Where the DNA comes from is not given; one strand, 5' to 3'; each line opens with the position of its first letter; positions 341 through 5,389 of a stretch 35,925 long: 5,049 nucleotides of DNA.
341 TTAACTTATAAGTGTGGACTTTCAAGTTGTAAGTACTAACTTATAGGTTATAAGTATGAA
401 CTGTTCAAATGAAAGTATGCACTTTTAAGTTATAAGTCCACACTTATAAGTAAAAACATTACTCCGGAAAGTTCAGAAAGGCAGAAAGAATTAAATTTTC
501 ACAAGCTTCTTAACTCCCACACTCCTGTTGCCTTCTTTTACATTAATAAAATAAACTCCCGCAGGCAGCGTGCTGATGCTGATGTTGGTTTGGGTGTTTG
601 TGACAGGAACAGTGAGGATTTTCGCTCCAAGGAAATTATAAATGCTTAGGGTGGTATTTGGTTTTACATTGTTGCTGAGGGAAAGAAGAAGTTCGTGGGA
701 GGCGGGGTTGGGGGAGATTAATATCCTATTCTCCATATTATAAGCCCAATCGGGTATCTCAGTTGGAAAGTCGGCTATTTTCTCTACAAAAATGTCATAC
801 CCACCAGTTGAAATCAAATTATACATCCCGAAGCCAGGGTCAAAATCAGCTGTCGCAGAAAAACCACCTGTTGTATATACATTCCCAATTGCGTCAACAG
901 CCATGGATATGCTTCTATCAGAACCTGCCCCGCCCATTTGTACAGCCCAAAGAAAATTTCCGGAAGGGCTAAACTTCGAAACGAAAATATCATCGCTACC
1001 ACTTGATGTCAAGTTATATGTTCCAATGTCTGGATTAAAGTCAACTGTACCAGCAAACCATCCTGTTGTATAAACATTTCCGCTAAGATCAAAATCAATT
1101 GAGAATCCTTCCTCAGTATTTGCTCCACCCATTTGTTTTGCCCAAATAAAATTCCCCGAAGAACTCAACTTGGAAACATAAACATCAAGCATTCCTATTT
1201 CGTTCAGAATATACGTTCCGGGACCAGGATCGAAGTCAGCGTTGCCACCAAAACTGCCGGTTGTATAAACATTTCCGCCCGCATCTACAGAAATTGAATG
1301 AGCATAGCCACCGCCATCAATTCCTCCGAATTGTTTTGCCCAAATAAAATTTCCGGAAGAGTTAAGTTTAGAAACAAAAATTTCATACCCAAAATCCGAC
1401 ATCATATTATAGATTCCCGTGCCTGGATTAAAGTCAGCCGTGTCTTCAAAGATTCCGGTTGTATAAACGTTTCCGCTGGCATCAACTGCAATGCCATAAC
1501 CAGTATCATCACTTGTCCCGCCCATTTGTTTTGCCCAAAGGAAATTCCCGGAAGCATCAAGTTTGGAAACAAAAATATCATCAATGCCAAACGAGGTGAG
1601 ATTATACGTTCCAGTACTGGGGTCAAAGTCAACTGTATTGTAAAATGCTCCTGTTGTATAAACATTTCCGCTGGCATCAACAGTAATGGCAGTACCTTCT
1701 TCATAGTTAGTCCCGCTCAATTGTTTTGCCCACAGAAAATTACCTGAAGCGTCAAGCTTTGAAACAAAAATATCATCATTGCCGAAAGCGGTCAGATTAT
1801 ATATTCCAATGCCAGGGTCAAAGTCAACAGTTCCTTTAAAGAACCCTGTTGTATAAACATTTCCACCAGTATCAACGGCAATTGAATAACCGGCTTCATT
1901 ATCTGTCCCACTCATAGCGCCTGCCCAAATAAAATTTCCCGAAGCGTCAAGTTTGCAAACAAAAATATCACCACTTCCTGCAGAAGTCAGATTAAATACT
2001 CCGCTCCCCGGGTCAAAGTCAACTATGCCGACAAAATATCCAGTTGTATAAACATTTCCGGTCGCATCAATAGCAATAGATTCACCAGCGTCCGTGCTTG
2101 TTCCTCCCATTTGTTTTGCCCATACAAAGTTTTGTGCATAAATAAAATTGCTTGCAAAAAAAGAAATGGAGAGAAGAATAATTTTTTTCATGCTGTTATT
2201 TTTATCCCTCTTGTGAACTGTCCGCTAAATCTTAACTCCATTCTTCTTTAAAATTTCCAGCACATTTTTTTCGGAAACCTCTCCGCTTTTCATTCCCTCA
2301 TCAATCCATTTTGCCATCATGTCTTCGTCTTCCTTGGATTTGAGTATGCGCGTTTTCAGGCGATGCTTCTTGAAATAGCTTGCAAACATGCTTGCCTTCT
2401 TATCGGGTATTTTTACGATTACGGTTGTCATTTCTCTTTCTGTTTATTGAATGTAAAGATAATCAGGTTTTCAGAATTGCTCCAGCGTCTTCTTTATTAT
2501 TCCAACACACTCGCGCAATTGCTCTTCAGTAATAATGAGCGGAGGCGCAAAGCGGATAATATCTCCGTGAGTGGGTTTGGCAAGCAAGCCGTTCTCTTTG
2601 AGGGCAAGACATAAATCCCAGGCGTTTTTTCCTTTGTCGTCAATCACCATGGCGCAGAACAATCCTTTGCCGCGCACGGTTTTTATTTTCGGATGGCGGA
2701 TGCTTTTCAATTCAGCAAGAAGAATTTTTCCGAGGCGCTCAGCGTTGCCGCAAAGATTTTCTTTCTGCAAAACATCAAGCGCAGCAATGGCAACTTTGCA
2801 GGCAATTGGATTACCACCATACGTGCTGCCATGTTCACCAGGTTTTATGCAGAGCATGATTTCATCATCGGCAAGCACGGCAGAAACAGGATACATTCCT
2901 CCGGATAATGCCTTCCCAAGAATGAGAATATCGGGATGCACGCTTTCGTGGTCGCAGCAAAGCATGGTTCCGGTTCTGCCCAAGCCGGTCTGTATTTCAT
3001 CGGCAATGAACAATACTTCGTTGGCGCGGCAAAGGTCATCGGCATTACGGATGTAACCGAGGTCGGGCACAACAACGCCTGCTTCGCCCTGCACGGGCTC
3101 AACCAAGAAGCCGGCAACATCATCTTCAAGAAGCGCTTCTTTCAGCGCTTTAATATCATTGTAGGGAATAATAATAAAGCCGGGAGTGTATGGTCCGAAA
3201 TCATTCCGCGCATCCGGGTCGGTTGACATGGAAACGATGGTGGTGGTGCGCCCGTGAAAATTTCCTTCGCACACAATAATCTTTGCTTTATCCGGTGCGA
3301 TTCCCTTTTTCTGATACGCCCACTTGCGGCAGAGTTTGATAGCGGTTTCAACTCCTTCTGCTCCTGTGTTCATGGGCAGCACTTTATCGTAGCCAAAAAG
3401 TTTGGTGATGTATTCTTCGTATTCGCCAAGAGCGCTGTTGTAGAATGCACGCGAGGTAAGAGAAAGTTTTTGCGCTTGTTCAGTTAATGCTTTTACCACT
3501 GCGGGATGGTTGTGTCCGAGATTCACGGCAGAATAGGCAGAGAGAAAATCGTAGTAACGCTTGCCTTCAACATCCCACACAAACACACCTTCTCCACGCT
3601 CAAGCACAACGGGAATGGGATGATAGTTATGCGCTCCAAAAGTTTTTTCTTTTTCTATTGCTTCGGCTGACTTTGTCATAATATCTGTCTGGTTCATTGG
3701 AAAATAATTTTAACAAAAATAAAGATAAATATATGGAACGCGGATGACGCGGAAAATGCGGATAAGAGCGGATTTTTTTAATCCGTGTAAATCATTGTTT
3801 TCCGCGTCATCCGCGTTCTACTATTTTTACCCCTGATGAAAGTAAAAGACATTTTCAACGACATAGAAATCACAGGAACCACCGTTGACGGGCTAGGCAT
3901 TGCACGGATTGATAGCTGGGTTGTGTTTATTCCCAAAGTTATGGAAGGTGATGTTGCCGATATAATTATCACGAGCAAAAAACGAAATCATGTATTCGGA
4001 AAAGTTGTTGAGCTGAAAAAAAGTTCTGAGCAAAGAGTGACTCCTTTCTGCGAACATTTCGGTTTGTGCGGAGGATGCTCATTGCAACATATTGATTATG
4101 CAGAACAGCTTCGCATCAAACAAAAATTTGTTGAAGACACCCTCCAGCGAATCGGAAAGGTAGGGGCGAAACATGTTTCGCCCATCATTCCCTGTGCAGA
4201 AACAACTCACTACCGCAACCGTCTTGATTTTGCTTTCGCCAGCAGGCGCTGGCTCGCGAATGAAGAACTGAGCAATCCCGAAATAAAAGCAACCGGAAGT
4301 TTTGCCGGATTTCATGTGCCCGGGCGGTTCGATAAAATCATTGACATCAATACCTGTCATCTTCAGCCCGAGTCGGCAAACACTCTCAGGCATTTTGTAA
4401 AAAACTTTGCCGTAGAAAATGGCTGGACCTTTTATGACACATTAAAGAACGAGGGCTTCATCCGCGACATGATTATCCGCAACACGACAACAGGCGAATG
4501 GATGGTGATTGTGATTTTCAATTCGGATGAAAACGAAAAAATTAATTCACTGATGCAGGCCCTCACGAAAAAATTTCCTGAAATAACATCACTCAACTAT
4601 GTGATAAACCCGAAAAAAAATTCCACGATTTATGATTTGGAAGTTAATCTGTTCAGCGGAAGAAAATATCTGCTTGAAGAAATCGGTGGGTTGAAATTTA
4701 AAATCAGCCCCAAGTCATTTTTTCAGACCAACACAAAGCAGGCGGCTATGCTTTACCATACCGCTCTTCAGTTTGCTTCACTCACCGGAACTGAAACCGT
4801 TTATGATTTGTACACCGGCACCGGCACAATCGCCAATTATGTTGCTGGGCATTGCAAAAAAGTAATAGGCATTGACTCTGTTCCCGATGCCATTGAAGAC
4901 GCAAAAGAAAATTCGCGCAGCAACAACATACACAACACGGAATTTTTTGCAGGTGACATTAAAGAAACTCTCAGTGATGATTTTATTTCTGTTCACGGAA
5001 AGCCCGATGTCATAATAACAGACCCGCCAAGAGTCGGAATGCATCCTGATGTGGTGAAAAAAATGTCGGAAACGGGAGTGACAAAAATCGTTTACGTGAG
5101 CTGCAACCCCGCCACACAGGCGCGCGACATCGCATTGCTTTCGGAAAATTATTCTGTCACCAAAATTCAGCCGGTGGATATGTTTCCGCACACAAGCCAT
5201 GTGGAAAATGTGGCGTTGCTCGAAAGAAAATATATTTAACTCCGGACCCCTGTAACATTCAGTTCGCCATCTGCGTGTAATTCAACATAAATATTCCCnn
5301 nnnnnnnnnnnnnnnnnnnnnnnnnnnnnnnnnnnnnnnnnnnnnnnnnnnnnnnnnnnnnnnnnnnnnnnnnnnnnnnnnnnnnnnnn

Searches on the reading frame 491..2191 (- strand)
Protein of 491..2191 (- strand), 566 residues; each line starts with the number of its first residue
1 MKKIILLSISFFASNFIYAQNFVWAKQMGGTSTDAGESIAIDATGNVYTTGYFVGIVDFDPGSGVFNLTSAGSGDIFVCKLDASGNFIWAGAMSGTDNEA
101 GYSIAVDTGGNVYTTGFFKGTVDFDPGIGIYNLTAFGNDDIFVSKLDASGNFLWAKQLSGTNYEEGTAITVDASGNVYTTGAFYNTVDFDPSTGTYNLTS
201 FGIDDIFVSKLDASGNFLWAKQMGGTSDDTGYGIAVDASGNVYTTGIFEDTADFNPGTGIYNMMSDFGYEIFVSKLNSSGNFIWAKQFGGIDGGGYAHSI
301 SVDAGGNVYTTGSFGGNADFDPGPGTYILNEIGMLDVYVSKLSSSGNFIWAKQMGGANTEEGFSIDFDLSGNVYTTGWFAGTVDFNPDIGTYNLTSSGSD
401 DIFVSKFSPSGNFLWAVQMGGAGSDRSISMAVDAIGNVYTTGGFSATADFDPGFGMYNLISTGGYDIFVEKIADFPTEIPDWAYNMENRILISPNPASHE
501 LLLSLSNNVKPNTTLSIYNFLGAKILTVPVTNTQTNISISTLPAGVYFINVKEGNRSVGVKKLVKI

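Call 9: search_protein_families(library=pfam, proteins=[window:491-2191:-], max_evalue=0.01)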
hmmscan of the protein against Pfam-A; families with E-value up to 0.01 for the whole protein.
window:491-2191:- (566 aa): 3 families
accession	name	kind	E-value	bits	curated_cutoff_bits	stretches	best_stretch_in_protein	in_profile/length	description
PF06739.17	SBBP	-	1.3e-31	108.7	20.5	5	219-246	2-30/38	Beta-propeller repeat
PF18962.6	Por_Secre_tail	-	3.5e-13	50.1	27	1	492-564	1-74/75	Secretion system C-terminal sorting domain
PF13540.12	RCC1_2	-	0.002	18.3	22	0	295-313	7-25/30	Regulator of chromosome condensation (RCC1) repeat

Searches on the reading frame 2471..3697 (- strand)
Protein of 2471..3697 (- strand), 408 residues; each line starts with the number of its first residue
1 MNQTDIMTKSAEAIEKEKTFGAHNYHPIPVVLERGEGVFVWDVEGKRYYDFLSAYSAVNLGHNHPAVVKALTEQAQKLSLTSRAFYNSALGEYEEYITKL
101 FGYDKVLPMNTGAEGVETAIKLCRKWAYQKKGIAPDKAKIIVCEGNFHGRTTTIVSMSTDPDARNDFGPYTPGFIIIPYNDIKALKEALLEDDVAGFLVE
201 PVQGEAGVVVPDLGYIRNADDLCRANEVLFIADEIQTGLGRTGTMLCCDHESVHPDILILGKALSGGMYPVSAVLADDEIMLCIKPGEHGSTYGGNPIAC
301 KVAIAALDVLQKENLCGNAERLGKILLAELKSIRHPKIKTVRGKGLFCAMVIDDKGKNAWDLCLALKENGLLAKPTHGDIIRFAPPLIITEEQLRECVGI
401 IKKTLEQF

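Call 9: search_protein_families(library=pfam, proteins=[window:2471-3697:-], max_evalue=0.01)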
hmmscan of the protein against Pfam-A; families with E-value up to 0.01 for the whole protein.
window:2471-3697:- (408 aa): 1 family
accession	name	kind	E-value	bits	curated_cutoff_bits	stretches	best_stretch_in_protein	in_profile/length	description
PF00202.27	Aminotran_3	-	2.3e-133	445.2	30.5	1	21-405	2-403/403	Aminotransferase class-III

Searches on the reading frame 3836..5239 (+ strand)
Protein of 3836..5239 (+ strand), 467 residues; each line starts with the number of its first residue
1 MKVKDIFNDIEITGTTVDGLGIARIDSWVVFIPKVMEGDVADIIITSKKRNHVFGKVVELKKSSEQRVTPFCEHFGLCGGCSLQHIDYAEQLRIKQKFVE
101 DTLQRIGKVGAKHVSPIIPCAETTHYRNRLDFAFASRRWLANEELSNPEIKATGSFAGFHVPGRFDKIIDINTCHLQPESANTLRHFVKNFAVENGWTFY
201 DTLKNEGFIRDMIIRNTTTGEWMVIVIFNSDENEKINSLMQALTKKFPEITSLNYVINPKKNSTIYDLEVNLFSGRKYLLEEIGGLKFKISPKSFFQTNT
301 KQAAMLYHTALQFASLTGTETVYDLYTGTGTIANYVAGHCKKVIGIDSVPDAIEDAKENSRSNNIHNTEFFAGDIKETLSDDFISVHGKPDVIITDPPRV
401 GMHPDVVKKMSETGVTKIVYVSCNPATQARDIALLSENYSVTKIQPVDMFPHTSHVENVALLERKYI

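Call 9: search_protein_families(library=pfam, proteins=[window:3836-5239:+], max_evalue=0.01)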
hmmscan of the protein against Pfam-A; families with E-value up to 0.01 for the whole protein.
window:3836-5239:+ (467 aa): 11 families
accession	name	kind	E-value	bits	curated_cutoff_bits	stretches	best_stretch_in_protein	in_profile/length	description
PF05958.17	tRNA_U5-meth_tr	-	5.5e-18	65.6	23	1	286-465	170-357/357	tRNA (Uracil-5-)-methyltransferase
PF13847.12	Methyltransf_31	-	5e-14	52.7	27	1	319-396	4-81/145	Methyltransferase domain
PF13649.12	Methyltransf_25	-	2.4e-07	31.8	27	1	322-378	1-58/97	Methyltransferase domain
PF01938.26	TRAM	-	1.4e-06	28.5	21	1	9-58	9-61/61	TRAM domain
PF05175.20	MTS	-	3e-06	27.4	23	1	311-399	27-108/170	Methyltransferase small domain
PF08242.18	Methyltransf_12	-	7.5e-05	23.8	30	1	327-394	5-70/98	Methyltransferase domain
PF09445.16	Methyltransf_15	-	0.00011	22.2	22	1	320-402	2-84/165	RNA cap guanine-N2 methyltransferase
PF02475.24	TRM5-TYW2_MTfase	-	0.00034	21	28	1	318-378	36-99/164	TRM5/TYW2 methyltransferase domain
PF06325.19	PrmA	-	0.00086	19.3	22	1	316-394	159-231/296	Ribosomal protein L11 methyltransferase (PrmA)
PF08241.18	Methyltransf_11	-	0.00099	20.1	21.2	1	327-377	5-53/95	Methyltransferase domain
PF01135.25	PCMT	-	0.0029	17.8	20.3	1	288-374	43-132/210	Protein-L-isoaspartate(D-aspartate) O-methyltransferase (PCMT)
